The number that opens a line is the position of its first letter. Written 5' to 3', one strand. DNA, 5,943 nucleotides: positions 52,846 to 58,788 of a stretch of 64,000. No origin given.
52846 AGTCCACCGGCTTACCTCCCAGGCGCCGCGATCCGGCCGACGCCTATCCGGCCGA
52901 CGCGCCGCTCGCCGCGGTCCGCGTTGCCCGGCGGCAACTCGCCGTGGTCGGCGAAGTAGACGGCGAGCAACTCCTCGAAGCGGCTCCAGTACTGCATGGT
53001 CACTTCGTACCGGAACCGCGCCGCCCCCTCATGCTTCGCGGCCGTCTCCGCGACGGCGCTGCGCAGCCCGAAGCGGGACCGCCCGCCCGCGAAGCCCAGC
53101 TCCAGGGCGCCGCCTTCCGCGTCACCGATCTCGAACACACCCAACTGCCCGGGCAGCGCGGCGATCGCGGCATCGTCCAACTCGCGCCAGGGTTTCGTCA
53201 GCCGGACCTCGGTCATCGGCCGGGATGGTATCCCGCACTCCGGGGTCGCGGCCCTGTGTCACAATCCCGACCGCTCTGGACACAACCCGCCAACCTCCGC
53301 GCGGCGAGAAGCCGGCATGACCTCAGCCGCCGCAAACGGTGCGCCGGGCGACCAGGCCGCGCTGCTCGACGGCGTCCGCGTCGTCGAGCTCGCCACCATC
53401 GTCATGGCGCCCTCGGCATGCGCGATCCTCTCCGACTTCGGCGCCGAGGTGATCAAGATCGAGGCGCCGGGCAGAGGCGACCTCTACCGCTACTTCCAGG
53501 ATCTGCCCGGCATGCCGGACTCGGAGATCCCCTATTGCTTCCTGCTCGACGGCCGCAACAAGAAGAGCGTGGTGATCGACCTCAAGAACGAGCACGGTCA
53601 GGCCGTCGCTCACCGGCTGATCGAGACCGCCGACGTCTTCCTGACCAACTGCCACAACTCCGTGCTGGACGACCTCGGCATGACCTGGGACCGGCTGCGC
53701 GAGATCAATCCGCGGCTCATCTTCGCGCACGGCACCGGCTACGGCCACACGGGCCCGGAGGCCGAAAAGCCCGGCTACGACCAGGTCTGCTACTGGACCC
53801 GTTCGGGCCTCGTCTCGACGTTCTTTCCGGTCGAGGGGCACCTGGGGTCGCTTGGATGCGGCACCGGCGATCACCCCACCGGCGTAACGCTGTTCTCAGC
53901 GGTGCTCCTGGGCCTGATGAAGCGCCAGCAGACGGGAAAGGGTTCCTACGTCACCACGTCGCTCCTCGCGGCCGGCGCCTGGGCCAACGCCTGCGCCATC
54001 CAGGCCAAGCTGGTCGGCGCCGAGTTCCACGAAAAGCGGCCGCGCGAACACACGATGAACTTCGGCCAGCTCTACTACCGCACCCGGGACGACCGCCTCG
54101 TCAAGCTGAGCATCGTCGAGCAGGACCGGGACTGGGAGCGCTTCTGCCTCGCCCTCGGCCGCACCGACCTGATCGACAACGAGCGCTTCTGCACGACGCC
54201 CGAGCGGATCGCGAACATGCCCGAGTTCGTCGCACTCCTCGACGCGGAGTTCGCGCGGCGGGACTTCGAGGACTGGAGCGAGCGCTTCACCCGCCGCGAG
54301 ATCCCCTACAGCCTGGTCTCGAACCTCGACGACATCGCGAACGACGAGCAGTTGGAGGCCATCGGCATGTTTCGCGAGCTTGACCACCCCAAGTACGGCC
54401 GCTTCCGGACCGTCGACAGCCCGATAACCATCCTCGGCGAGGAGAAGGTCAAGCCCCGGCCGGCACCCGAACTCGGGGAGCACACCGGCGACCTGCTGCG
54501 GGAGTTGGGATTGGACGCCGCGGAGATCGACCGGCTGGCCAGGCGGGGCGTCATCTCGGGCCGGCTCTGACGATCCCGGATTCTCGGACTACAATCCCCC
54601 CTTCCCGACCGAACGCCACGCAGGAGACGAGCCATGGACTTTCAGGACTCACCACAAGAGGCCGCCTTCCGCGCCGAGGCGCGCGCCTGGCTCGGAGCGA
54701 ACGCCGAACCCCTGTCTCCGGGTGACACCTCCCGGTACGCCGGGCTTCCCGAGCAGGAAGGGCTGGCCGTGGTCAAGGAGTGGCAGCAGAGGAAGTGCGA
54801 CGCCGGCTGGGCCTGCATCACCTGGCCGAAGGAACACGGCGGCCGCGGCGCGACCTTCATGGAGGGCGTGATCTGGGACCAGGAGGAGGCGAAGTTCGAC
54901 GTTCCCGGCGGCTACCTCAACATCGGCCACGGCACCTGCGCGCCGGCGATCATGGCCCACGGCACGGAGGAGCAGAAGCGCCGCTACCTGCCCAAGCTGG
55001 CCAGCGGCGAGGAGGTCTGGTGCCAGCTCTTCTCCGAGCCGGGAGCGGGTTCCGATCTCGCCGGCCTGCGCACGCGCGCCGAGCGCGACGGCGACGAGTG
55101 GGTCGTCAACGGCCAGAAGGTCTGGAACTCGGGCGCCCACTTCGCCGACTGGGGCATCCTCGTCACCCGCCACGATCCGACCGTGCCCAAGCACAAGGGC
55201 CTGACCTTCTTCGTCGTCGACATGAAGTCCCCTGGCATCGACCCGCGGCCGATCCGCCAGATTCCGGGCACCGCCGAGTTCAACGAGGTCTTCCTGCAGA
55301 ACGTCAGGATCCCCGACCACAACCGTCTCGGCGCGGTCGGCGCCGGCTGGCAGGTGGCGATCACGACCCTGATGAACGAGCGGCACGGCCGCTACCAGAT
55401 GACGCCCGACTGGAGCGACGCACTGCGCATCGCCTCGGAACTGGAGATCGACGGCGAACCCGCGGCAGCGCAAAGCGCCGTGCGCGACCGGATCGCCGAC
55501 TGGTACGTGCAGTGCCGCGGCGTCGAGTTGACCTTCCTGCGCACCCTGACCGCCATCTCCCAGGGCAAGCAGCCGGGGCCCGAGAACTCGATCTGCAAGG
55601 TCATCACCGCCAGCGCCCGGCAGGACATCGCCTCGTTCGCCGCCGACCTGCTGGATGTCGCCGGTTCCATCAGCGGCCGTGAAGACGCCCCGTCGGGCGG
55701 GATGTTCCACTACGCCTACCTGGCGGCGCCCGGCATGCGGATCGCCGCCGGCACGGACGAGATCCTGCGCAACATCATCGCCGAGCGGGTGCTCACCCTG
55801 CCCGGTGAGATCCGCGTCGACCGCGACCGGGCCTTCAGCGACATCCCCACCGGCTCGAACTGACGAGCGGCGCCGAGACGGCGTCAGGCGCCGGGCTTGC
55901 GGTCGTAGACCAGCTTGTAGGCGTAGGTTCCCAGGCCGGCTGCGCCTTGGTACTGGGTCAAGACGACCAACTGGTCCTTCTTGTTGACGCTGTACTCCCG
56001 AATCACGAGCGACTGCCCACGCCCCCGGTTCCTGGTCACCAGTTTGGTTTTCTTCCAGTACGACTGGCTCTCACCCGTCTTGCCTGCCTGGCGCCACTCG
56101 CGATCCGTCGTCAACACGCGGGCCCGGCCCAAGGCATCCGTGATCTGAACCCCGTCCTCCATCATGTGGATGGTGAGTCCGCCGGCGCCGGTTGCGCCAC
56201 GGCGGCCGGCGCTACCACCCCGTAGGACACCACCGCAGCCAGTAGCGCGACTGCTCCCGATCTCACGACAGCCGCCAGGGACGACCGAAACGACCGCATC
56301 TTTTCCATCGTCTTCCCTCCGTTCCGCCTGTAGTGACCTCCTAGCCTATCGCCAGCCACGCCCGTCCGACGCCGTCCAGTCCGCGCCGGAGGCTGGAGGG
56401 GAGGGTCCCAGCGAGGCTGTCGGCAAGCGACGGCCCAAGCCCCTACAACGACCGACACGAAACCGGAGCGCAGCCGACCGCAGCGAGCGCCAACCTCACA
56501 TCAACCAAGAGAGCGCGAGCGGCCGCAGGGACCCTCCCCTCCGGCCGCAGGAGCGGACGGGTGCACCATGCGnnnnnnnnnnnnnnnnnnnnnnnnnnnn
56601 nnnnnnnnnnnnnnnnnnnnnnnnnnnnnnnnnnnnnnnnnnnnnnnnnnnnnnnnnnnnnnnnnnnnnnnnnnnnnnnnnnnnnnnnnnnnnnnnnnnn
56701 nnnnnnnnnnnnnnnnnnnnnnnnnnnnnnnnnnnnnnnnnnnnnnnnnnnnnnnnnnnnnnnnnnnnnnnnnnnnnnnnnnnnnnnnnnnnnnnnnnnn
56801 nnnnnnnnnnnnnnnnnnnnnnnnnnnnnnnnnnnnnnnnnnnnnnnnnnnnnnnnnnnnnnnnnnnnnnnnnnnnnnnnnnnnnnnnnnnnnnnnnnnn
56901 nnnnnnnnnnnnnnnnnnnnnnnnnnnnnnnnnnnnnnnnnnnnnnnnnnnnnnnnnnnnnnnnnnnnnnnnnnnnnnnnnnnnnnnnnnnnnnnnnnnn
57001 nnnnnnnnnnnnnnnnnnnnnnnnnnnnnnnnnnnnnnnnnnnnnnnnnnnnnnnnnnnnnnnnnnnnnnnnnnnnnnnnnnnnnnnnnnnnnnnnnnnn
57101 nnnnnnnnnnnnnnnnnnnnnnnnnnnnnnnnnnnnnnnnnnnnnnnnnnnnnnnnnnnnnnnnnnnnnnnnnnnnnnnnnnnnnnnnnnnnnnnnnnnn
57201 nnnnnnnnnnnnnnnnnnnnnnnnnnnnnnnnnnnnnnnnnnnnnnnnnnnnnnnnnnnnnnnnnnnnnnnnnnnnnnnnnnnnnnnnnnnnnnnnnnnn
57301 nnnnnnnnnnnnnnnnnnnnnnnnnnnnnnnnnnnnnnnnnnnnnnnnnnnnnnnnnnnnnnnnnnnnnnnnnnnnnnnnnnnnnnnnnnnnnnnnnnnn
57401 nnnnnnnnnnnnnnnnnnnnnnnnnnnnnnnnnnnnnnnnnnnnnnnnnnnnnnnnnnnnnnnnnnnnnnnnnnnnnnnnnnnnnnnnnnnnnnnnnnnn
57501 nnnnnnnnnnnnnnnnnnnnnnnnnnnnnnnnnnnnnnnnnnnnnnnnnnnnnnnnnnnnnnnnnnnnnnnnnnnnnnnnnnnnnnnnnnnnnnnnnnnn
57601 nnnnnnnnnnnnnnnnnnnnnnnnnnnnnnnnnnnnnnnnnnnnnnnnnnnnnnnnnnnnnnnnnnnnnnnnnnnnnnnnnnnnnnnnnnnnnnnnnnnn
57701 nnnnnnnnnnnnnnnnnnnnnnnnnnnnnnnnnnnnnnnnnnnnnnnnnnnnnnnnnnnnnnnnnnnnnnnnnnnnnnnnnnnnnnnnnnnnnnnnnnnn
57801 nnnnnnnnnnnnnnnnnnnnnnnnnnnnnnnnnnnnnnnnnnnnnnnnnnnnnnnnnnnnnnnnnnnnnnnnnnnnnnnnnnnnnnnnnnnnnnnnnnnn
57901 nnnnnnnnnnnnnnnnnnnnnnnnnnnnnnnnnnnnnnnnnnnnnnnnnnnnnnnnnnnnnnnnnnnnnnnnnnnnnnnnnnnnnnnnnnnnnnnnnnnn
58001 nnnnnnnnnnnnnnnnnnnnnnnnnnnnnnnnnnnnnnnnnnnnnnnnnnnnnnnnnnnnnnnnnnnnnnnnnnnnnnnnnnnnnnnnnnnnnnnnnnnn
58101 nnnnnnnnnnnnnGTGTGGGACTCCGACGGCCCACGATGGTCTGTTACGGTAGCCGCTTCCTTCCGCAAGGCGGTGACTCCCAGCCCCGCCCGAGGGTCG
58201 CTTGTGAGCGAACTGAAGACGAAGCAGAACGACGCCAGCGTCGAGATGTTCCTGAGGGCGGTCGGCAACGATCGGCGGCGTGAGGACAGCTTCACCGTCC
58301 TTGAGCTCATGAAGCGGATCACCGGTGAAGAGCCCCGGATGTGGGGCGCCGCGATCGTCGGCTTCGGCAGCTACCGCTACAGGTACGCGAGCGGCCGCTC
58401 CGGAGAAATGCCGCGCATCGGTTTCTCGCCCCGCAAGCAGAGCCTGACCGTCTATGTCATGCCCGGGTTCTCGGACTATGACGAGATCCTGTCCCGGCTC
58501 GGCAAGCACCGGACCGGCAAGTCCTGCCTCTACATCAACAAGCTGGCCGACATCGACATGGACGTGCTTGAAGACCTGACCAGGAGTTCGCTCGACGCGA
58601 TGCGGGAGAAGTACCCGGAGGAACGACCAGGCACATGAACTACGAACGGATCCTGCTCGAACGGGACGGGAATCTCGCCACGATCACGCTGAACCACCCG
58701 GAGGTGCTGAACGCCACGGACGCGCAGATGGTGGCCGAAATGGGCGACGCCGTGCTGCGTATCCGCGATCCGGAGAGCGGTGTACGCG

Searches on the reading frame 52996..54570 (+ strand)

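Call 49: search_protein_families(library=pfam, proteins=[window:52996-54570:+], max_evalue=0.0001)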
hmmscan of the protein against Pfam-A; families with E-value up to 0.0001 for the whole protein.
window:52996-54570:+ (524 aa): 1 family
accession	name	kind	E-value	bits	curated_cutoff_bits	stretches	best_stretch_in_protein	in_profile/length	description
PF02515.22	CoA_transf_3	-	9.6e-95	318.2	23.3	1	124-497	1-366/366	CoA-transferase family III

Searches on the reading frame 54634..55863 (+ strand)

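Call 49: search_protein_families(library=pfam, proteins=[window:54634-55863:+], max_evalue=0.0001)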
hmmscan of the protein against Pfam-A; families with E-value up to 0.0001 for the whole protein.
window:54634-55863:+ (409 aa): 3 families
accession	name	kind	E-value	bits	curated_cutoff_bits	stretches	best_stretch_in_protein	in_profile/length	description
PF00441.29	Acyl-CoA_dh_1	-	5.6e-20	72.5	22.4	1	236-387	1-150/150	Acyl-CoA dehydrogenase, C-terminal domain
PF02770.24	Acyl-CoA_dh_M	-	1.1e-19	70.8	33.3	1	130-224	1-97/97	Acyl-CoA dehydrogenase, middle domain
PF02771.21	Acyl-CoA_dh_N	-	4.7e-18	66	22.9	1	8-126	3-113/113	Acyl-CoA dehydrogenase, N-terminal domain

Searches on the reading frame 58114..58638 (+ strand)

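Call 49: search_protein_families(library=pfam, proteins=[window:58114-58638:+], max_evalue=0.0001)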
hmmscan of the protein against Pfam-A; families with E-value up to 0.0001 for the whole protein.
window:58114-58638:+ (174 aa): 1 family
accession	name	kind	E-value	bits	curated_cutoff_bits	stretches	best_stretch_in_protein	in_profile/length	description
PF08818.16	DUF1801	-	8.9e-11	42.5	27.2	1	55-158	1-83/85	Domain of unknown function (DU1801)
